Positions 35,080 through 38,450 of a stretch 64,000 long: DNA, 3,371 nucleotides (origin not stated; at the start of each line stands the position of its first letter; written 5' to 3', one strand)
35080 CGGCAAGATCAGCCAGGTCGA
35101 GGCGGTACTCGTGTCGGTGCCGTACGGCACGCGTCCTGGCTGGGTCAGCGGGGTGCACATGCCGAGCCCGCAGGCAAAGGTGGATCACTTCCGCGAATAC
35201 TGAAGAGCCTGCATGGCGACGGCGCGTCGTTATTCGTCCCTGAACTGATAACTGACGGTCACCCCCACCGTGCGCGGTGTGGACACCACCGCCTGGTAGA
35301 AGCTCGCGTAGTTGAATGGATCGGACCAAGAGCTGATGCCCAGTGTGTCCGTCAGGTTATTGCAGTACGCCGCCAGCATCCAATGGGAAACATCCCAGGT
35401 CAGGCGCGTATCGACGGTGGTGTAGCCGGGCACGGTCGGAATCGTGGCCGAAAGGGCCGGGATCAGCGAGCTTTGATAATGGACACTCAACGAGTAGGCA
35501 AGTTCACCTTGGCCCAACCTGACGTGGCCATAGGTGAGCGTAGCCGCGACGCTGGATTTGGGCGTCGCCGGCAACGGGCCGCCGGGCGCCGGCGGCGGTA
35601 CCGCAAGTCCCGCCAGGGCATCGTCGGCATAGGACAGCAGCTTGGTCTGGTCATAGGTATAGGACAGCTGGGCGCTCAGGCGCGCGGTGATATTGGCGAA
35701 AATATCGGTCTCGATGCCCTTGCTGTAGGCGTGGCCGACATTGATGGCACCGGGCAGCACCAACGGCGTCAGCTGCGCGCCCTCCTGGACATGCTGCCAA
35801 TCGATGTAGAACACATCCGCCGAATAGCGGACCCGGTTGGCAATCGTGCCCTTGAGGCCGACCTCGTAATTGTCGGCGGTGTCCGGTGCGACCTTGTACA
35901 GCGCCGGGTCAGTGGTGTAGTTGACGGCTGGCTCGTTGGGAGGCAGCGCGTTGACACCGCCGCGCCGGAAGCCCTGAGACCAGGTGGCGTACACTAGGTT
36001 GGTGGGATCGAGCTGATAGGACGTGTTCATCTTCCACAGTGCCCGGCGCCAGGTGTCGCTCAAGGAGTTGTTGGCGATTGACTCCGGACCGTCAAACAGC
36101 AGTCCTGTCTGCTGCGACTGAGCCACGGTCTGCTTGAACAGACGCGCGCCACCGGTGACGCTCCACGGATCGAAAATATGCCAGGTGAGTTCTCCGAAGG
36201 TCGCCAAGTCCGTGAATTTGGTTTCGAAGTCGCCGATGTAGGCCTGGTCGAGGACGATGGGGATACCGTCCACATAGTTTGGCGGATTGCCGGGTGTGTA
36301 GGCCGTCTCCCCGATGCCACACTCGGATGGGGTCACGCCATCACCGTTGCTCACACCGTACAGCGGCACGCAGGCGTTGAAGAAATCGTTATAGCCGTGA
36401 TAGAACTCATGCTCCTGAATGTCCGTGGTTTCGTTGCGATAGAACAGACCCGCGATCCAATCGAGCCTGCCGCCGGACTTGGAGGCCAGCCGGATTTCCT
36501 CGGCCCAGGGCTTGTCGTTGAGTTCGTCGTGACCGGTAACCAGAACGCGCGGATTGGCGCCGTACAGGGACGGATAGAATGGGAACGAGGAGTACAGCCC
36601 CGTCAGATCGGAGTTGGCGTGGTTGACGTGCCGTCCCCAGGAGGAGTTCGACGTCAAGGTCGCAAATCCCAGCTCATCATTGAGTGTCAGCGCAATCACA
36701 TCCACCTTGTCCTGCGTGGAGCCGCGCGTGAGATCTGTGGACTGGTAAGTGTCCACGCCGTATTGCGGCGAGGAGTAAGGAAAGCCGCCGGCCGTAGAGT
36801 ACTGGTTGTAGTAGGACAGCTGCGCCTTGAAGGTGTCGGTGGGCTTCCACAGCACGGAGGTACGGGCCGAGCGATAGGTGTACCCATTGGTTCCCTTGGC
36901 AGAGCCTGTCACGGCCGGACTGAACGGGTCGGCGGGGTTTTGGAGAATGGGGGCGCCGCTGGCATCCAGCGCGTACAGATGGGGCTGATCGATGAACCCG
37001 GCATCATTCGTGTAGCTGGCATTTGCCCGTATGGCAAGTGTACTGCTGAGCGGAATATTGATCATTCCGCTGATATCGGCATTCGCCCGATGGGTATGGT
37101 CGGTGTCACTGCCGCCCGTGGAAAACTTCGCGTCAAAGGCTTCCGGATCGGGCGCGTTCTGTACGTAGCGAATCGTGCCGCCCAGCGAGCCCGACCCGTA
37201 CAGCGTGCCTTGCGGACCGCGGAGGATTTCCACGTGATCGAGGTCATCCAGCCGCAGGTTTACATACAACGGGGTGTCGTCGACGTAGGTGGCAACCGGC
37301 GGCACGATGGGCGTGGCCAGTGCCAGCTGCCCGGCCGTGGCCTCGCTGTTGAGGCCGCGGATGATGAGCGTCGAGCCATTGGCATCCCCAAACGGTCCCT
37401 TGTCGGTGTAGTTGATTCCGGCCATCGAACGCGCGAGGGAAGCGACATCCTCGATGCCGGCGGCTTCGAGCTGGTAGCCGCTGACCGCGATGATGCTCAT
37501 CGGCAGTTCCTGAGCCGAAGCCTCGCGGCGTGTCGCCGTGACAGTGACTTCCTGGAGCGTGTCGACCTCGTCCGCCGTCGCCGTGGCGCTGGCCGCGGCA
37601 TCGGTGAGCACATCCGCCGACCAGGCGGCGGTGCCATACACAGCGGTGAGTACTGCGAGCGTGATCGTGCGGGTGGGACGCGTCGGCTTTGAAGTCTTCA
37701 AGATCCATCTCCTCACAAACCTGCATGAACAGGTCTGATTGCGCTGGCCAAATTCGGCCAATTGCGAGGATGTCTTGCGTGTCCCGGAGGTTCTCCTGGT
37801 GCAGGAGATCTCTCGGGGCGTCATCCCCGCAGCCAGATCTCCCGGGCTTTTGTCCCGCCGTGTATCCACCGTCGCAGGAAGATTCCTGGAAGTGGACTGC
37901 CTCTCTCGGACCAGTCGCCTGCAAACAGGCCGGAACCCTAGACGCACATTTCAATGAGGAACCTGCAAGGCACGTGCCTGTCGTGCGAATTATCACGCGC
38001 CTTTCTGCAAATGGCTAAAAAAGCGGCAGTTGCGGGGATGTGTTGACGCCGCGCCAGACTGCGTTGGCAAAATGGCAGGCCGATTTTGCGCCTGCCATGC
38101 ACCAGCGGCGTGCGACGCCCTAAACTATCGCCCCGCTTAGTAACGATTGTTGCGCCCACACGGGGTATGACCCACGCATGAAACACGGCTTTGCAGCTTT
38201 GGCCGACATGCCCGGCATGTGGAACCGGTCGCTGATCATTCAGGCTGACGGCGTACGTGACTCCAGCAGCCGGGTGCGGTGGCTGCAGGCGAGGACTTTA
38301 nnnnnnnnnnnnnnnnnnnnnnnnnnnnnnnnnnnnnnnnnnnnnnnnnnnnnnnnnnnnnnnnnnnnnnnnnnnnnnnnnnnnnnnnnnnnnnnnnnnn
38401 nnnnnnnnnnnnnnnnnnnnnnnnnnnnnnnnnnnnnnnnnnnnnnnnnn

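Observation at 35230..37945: Guanidine-I (ykkC) riboswitch placed in front of a TonB-dependent outer-membrane receptor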

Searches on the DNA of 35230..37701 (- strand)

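Call 12: search_rna_families(sources=[L001, L002, L003, L004, L005, L006, L007], threshold=gathering)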
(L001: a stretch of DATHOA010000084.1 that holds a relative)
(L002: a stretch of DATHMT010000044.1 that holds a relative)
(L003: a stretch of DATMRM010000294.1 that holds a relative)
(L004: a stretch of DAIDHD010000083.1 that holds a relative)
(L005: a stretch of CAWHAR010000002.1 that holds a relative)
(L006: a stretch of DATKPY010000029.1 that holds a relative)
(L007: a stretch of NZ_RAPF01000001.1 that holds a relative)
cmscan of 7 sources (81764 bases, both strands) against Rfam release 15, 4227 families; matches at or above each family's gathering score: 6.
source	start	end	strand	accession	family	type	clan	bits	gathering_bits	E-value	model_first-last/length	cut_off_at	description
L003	1376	1485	+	RF00442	Guanidine-I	Cis-reg; riboswitch;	-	90.4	63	7.7e-15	1-107/107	no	Guanidine-I riboswitch aptamer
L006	5500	5627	+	RF00442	Guanidine-I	Cis-reg; riboswitch;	-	89.8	63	1e-14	1-107/107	no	Guanidine-I riboswitch aptamer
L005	5745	5864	+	RF00442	Guanidine-I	Cis-reg; riboswitch;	-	89.3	63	1.4e-14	1-107/107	no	Guanidine-I riboswitch aptamer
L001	5752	5865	+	RF00442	Guanidine-I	Cis-reg; riboswitch;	-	86.4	63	6e-14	1-107/107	no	Guanidine-I riboswitch aptamer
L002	5742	5861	+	RF00442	Guanidine-I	Cis-reg; riboswitch;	-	84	63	2e-13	1-107/107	no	Guanidine-I riboswitch aptamer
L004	20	101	-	RF00005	tRNA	Gene; tRNA;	CL00001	53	29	2e-08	1-71/71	no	tRNA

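Call 28: search_rna_families(sources=[L087, L037, L055, L040, L051, L070, L053, L074, L041, L054, L044, L033, L077, L062, L057, L023, L022, L021, L029], threshold=gathering)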
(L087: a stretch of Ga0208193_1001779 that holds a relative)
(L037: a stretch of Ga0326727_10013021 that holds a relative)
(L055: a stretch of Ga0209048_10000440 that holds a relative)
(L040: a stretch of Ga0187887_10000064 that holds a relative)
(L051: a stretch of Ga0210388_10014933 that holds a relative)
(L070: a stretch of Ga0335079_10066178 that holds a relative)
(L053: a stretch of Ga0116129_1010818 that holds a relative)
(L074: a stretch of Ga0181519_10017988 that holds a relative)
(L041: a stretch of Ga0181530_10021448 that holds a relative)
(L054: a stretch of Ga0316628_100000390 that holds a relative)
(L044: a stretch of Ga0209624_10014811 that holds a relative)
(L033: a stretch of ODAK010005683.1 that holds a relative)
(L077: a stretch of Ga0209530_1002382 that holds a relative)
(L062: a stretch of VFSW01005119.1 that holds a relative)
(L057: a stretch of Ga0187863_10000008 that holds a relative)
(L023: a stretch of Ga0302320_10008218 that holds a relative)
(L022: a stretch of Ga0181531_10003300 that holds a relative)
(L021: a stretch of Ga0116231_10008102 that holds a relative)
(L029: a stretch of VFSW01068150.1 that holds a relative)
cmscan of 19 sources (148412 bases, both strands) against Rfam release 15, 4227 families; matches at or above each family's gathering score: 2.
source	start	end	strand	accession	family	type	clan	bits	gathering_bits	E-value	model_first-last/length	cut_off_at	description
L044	3929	4000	-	RF00005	tRNA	Gene; tRNA;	CL00001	69.2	29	1.2e-12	1-71/71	no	tRNA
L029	927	1008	-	RF00005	tRNA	Gene; tRNA;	CL00001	53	29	3.5e-08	1-71/71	no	tRNA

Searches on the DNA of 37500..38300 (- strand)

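Call 5: search_rna_families(source=window, start=37500, end=38300, threshold=evalue, max_evalue=10, show_alignments=3)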
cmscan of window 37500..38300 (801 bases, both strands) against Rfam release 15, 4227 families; matches with E-value up to 10: 4.
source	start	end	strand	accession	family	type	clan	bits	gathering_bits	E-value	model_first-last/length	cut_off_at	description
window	37837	37952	-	RF00442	Guanidine-I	Cis-reg; riboswitch;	-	87.1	63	4.1e-16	1-107/107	no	Guanidine-I riboswitch aptamer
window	38165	38220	-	RF00301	snoZ256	Gene; snRNA; snoRNA; CD-box;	-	15.7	50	2.8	1-94/94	no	Small nucleolar RNA Z256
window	38017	38095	-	RF01394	isrK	Gene; sRNA;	-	15.4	50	1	1-77/77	no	isrK Hfq binding RNA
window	37571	37605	+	RF02225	sX6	Gene; sRNA;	-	9.9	40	4.4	289-323/342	no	Proteobacterial sRNA sX6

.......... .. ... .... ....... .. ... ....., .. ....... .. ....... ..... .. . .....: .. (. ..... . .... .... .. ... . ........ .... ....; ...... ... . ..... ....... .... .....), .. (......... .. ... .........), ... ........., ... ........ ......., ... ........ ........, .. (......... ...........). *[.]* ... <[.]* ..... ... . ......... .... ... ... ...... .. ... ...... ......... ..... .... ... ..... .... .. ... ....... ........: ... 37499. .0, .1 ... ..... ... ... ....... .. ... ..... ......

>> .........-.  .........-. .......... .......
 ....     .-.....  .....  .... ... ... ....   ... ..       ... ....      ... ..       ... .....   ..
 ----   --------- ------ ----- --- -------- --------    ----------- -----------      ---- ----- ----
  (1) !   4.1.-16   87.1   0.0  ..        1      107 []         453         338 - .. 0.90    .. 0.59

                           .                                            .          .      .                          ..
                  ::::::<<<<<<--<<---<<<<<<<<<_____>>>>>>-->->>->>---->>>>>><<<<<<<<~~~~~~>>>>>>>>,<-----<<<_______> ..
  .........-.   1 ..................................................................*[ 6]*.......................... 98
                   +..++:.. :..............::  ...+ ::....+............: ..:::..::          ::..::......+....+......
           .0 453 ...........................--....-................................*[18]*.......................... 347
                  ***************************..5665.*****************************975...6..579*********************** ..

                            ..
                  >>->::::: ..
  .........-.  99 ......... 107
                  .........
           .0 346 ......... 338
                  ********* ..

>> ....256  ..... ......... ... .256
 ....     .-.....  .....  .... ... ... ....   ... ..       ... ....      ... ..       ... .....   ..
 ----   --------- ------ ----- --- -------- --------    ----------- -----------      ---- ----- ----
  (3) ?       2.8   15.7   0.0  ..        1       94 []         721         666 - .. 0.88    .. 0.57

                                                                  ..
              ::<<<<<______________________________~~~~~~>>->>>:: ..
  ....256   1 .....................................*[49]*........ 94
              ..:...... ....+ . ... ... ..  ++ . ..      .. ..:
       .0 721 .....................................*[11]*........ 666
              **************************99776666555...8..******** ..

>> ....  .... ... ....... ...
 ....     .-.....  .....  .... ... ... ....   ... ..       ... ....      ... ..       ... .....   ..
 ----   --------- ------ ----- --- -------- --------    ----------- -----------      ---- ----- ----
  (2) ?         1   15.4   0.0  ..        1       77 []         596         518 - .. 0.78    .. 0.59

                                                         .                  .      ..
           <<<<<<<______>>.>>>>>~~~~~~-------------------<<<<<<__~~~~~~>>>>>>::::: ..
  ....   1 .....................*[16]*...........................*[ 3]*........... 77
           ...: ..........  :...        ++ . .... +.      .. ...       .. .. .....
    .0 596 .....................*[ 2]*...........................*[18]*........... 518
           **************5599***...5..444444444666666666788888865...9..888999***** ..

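Call 23: build_rna_model(alignment_id=A2)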
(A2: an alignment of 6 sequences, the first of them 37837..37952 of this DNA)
Model R1 built from alignment A2 (6 sequences, 131 columns); structure: RNAalifold consensus.
model positions 119; base pairs 29; branch points 2; effective number of sequences 1.01; information 0.59 bits per position. Calibrated on 0.2 Mb of random sequence (short: E-values are rough).
structure used (alignment columns):
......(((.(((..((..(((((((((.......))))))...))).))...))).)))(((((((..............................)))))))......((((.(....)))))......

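Call 24: search_with_rna_model(model_id=R1, sources=[window, L001, L002, L003, L004, L005, L006, L007, L008, L009, L010, L011, L012, L013, L014, L015, L016, L017, L018, L019, L020, L021, L022, L023, L024, L025, L026, L027, L028, L029, L030, L031, L032, L033, L034, L035, L036, L037, L038, L039, L040, L041, L042, L043, L044, L045, L046, L047, L048, L049, L050, L051, L052, L053, L054, L055, L056, L057, L058, L059, L060, L061, L062, L063, L064, L065, L066, L067, L068, L069, L070, L071, L072, L073, L074, L075, L076, L077, L078, L079, L080, L081, L082, L083, L084, L085, L086, L087], max_evalue=1, make_alignment=true)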
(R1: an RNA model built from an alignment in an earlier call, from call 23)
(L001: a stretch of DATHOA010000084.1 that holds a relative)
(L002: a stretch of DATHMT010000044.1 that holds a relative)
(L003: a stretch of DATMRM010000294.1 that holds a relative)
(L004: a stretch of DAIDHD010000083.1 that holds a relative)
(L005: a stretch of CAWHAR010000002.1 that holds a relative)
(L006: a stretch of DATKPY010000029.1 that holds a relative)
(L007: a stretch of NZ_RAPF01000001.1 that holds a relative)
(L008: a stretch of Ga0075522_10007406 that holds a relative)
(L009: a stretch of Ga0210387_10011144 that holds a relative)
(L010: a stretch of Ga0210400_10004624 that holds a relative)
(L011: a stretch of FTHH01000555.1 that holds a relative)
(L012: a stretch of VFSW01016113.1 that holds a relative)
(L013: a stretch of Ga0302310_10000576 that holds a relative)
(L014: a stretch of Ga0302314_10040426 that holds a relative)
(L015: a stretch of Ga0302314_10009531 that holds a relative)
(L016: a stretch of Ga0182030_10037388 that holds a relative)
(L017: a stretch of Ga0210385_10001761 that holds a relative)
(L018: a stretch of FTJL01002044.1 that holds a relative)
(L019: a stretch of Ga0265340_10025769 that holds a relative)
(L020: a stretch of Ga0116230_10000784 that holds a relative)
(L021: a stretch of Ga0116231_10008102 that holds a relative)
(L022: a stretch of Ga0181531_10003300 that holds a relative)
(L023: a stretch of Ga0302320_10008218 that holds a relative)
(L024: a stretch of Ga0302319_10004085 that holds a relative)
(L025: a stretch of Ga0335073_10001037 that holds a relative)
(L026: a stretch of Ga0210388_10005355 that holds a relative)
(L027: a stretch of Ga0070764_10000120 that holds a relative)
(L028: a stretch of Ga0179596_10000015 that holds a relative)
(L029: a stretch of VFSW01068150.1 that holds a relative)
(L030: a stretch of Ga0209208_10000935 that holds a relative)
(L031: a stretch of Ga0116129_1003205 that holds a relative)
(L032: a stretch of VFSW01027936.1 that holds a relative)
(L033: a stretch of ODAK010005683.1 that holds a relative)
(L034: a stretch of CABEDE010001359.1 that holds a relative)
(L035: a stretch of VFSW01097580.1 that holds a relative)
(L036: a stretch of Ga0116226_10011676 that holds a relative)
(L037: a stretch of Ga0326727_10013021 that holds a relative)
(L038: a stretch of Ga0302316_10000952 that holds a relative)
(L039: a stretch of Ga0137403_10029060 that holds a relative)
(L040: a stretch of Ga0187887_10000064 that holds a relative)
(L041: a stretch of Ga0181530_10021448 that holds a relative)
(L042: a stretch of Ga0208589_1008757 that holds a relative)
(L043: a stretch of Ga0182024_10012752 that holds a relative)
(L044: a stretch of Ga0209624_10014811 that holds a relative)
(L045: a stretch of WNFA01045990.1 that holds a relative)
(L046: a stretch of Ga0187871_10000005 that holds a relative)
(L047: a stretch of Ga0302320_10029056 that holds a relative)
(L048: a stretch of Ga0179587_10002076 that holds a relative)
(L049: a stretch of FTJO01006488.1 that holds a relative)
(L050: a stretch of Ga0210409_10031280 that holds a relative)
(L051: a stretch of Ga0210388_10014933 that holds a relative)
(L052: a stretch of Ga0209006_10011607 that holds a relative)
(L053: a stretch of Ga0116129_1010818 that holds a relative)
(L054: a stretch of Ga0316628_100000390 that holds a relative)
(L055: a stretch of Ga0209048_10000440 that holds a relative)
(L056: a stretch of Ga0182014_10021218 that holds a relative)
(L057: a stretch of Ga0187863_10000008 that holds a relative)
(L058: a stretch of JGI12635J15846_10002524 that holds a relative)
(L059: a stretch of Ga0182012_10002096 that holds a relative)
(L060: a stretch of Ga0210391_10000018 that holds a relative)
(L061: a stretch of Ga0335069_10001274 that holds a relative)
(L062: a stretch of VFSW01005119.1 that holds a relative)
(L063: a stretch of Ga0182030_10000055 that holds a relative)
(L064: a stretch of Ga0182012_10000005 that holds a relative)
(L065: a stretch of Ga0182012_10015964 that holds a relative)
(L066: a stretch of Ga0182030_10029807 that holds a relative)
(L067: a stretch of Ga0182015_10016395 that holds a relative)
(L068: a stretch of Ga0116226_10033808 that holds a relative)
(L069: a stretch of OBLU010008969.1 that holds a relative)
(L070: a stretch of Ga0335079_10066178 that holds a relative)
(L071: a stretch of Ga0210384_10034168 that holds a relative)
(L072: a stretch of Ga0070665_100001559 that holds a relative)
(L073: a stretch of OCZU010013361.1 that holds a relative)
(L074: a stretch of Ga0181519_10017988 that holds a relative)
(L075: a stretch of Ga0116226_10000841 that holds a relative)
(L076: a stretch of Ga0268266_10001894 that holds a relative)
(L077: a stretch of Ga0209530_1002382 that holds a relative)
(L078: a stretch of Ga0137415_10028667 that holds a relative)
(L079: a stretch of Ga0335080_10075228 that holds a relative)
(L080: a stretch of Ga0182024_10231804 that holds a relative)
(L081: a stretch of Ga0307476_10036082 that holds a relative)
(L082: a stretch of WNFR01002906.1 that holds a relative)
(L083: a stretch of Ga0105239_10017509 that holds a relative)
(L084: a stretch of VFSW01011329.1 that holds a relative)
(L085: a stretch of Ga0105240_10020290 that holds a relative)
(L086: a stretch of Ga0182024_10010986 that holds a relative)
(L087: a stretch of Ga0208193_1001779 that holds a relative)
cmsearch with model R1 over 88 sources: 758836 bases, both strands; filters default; matches with E-value up to 1: 36.
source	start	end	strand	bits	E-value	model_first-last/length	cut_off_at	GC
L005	5745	5864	+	138.1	9.9e-28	1-119/119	no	0.58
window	37837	37952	-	134.6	5.7e-27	1-119/119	no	0.59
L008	1545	1660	+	131.7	2.4e-26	1-119/119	no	0.58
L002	5742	5861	+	129.5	7.5e-26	1-119/119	no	0.57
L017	34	153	+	129.5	7.5e-26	1-119/119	no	0.57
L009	1837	1950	+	125.3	6.1e-25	1-119/119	no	0.6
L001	5752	5865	+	124.8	8e-25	1-119/119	no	0.61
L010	2706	2820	+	124.8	8.1e-25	1-119/119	no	0.57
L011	3173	3269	+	123.7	1.4e-24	1-119/119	no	0.58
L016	3749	3861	+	123.2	1.8e-24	1-119/119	no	0.64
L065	3756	3867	+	123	2e-24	1-119/119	no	0.62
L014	3188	3300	+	121.5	4.2e-24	1-119/119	no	0.65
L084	3542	3650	+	120.6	6.6e-24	1-119/119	no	0.62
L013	3749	3860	+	120.2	8.3e-24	1-119/119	no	0.6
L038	3749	3860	+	120.2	8.3e-24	1-119/119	no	0.6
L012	1010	1123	+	119.7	1.1e-23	1-119/119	no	0.62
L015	3728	3840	+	119.5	1.2e-23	1-119/119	no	0.62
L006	5500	5627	+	118.5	1.9e-23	1-119/119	no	0.66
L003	1376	1485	+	115.7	8.2e-23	1-119/119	no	0.63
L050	1175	1284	+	115.7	8.2e-23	1-119/119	no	0.63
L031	937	1044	+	110.6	1.1e-21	1-119/119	no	0.58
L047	3736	3838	+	110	1.4e-21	1-119/119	no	0.56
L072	3702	3819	+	109.4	1.9e-21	1-119/119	no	0.63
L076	3702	3819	+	109.4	1.9e-21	1-119/119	no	0.63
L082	3709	3810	+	103.6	3.6e-20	1-119/119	no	0.58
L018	3708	3823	+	102.8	5.5e-20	1-119/119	no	0.56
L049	1547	1660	+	102.7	5.6e-20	1-119/119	no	0.59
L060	3737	3847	+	102.5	6.4e-20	1-119/119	no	0.56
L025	8398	8509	+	102.5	6.4e-20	1-119/119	no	0.63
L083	558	675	+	101.2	1.3e-19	1-119/119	no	0.64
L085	3721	3838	+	101.2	1.3e-19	1-119/119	no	0.64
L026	1999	2124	+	101.1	1.3e-19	1-119/119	no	0.64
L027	3705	3834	+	100.8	1.5e-19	1-119/119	no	0.62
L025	3595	3721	+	90.8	2.4e-17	1-119/119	no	0.6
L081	1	41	+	34.9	4.3e-05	79-119/119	5'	0.51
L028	6529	6593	+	15.1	0.95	1-119/119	no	0.68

Alignment A3: 36 matches aligned to the model, 181 columns, each read 5' to 3' on its own strand. Consensus structure (alignment columns), stored with it:
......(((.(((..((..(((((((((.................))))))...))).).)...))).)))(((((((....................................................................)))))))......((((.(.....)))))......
